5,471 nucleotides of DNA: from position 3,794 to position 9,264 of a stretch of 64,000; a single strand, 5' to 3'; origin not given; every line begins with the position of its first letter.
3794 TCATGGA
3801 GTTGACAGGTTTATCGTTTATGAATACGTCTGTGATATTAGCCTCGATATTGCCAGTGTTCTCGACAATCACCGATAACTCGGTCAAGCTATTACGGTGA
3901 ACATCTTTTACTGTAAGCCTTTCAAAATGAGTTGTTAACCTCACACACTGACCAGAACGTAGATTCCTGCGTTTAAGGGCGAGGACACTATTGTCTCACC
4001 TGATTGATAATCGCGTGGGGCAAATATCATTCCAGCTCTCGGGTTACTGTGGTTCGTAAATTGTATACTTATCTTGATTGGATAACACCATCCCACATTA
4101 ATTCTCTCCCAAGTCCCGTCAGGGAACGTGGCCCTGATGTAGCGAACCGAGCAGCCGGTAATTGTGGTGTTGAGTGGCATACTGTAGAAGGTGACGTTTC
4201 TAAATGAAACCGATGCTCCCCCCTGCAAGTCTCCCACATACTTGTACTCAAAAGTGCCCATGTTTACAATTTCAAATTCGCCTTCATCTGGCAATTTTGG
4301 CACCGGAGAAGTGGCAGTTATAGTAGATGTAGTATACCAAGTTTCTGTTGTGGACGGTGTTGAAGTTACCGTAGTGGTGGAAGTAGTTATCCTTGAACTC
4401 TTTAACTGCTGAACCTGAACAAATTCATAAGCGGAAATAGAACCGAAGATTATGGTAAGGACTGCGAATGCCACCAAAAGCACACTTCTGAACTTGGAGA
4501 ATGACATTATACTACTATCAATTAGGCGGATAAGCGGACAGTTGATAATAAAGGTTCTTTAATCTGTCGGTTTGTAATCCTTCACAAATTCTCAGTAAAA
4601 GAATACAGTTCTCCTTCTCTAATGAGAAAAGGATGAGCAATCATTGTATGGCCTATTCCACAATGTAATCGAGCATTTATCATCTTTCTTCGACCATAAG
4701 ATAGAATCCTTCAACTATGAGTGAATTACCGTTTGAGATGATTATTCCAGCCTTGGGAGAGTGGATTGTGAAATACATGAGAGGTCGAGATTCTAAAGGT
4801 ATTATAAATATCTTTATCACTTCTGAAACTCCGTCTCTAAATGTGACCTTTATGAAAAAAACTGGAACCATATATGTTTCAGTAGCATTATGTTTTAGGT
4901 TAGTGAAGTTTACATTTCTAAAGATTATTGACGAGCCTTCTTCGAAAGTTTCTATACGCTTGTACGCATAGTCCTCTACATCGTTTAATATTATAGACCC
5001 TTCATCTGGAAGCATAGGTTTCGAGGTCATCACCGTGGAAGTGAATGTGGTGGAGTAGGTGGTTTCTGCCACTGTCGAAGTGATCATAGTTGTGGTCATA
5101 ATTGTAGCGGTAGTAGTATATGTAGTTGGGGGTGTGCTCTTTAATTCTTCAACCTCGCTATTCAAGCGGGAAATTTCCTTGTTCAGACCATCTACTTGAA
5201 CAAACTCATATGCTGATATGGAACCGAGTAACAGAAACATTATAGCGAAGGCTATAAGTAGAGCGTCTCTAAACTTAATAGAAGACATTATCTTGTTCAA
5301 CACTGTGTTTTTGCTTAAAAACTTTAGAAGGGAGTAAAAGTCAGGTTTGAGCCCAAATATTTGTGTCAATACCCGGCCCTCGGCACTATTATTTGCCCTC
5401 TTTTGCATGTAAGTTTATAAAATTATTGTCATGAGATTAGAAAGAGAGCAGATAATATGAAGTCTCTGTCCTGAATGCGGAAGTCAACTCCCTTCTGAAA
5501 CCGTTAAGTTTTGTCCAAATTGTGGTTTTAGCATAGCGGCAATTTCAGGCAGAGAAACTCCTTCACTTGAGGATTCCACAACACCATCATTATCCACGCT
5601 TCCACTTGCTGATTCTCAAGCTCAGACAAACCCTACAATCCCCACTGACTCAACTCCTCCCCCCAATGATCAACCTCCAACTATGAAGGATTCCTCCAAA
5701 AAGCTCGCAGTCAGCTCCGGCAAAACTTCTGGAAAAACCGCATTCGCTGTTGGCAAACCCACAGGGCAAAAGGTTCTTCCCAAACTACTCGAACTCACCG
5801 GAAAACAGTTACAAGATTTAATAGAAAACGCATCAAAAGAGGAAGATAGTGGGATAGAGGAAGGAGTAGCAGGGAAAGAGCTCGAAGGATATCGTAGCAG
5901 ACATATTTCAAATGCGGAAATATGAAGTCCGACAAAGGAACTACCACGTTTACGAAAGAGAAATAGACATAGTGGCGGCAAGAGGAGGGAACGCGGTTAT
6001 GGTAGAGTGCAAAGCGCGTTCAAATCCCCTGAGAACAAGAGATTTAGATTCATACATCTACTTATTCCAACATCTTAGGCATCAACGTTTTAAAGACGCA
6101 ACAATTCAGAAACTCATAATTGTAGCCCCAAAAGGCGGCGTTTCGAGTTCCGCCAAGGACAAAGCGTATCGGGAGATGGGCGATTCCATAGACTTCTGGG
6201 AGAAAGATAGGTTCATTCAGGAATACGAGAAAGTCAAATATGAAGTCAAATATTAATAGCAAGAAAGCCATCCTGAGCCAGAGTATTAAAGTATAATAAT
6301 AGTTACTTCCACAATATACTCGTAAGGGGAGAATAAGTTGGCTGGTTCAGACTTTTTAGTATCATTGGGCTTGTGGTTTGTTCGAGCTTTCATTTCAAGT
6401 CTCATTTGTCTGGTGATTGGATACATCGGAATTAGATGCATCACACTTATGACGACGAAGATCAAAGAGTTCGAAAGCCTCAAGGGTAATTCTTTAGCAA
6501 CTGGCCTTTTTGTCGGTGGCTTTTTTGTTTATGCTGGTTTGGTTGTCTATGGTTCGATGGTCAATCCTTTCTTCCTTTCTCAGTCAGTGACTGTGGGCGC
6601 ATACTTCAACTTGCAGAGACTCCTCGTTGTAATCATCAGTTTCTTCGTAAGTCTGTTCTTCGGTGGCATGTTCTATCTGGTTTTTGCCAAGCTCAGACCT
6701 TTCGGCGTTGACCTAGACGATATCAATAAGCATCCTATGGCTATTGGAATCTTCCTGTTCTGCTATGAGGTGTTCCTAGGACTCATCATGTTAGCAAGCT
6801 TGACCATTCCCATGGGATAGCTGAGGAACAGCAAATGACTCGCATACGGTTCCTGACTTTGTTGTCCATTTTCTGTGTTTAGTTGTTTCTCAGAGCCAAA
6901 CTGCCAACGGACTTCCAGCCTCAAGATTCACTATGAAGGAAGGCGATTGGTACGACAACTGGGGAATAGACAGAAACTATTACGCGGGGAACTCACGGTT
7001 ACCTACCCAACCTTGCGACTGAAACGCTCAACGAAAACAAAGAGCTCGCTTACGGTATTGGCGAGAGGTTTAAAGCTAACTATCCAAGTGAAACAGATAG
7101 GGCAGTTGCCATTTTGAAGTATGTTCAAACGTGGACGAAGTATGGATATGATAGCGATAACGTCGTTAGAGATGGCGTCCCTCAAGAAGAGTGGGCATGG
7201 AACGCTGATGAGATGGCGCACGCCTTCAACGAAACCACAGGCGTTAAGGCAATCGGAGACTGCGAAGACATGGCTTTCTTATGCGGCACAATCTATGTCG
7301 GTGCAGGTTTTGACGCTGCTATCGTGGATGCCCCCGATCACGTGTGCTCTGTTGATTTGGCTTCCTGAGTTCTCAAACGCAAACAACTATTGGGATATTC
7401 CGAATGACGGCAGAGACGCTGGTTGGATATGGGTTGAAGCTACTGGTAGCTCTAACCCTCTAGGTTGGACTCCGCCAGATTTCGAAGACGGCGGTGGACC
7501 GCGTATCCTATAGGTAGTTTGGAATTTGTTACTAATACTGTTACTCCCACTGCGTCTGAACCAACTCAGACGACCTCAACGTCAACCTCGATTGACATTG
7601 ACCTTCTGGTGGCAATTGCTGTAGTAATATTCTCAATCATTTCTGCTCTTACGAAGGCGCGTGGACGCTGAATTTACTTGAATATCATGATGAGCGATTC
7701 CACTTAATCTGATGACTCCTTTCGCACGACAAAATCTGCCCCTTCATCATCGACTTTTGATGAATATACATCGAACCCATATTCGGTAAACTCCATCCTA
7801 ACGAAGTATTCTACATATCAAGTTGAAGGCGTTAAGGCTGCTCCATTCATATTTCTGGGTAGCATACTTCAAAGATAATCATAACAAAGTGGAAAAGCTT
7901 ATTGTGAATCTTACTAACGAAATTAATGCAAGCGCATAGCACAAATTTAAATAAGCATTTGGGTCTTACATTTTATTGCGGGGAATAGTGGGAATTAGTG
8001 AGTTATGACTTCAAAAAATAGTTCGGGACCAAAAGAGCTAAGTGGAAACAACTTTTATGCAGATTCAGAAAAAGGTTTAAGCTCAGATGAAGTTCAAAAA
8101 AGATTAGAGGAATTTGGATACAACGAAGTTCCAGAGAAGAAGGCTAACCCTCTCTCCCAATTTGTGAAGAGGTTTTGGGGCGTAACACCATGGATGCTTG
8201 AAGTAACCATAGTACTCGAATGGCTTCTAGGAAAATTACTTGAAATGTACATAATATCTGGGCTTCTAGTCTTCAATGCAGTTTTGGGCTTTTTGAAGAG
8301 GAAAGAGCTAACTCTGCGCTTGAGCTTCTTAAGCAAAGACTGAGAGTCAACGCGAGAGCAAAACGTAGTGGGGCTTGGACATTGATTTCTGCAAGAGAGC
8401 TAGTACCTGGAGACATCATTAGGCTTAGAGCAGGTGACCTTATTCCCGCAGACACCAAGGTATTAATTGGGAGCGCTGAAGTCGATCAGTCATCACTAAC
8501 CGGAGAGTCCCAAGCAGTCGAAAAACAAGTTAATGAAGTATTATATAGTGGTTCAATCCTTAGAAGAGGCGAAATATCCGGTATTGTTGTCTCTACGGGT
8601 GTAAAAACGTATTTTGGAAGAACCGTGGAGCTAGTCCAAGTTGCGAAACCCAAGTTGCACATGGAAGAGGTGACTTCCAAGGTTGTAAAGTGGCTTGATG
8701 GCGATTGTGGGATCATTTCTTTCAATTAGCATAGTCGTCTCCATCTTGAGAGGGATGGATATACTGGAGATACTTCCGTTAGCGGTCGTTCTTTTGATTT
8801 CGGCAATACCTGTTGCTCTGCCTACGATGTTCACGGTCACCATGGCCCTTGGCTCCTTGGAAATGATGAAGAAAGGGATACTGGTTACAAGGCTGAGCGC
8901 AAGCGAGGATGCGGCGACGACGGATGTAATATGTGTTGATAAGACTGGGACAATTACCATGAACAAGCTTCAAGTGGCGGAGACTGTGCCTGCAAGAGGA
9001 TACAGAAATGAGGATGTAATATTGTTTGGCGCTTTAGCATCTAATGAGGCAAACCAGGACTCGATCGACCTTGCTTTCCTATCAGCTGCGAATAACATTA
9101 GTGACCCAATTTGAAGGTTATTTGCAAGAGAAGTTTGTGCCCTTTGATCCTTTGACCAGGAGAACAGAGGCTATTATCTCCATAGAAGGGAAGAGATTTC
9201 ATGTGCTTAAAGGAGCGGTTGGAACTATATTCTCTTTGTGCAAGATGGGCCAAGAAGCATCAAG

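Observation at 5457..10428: Five-kb block where three consecutive genes carry about 11 frame disruptions while an embedded gene and both flanks are intact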

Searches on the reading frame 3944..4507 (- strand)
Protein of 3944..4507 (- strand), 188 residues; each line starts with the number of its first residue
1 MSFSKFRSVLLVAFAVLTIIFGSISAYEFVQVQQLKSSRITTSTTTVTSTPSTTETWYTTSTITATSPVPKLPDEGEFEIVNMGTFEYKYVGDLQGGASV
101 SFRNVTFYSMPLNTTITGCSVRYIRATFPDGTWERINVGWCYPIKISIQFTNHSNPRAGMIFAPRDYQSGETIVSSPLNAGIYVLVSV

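Call 54: find_encoding_contigs(protein=window:3944-4507:-, flank=10000, max_places=10)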
Protein window:3944-4507:- (188 aa): no gene with exactly this product is on record in the collection.

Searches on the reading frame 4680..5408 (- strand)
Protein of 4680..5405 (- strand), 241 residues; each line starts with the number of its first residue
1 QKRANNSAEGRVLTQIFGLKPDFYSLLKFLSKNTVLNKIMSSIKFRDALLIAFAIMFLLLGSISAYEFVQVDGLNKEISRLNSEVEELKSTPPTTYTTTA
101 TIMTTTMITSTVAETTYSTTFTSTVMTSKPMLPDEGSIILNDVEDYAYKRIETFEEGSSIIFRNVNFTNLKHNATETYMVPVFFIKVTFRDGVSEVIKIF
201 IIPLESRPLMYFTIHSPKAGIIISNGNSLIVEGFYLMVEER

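Call 32: find_encoding_contigs(protein=window:4680-5405:-, flank=8000, max_places=10)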
Protein window:4680-5405:- (241 aa): no gene with exactly this product is on record in the collection.

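Call 41: find_encoding_contigs(protein=window:4683-5408:-, flank=8000, max_places=10)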
Protein window:4683-5408:- (242 aa): no gene with exactly this product is on record in the collection.

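Call 42: find_encoding_contigs(protein=window:4683-5288:-, flank=8000, max_places=10)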
Protein window:4683-5288:- (202 aa): no gene with exactly this product is on record in the collection.

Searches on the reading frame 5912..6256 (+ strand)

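Call 7: search_protein_families(library=pfam, proteins=[window:5912-6256:+], max_evalue=0.01)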
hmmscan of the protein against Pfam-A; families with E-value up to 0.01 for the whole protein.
window:5912-6256:+ (114 aa): 2 families
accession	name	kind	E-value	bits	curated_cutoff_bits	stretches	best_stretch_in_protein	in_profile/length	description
PF02021.23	UPF0102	-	1.8e-06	28.6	23.6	1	2-38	12-44/80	Uncharacterised protein family UPF0102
PF04471.18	Mrr_cat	-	0.005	17.4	21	1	8-103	26-113/115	Restriction endonuclease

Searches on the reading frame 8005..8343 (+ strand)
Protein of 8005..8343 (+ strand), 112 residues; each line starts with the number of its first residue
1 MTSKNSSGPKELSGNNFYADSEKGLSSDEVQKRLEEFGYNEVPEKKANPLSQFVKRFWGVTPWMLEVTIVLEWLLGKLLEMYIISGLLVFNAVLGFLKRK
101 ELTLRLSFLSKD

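Call 7: search_protein_families(library=pfam, proteins=[window:8005-8343:+], max_evalue=0.01)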
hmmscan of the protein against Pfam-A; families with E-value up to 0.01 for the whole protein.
window:8005-8343:+ (112 aa): 1 family
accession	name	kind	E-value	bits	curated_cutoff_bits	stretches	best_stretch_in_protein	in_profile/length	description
PF00690.31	Cation_ATPase_N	-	6.7e-13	48.5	20.4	1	17-71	13-68/69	Cation transporter/ATPase, N-terminus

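Call 37: find_encoding_contigs(protein=window:8005-8340:+, flank=8000, max_places=10)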
Protein window:8005-8340:+ (112 aa): no gene with exactly this product is on record in the collection.

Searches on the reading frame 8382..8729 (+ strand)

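Call 7: search_protein_families(library=pfam, proteins=[window:8382-8729:+], max_evalue=0.01)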
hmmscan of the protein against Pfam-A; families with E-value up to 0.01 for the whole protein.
window:8382-8729:+ (115 aa): 1 family
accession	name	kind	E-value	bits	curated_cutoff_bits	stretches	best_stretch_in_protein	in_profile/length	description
PF00122.25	E1-E2_ATPase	-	3.5e-30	105.3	28.1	1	2-105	18-122/181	E1-E2 ATPase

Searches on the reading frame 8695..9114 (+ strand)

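Call 7: search_protein_families(library=pfam, proteins=[window:8695-9114:+], max_evalue=0.01)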
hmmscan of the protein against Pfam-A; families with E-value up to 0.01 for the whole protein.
window:8695-9114:+ (139 aa): 1 family
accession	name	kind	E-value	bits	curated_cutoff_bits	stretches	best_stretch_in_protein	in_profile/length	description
PF00122.25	E1-E2_ATPase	-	0.00018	21.5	28.1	1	2-60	123-181/181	E1-E2 ATPase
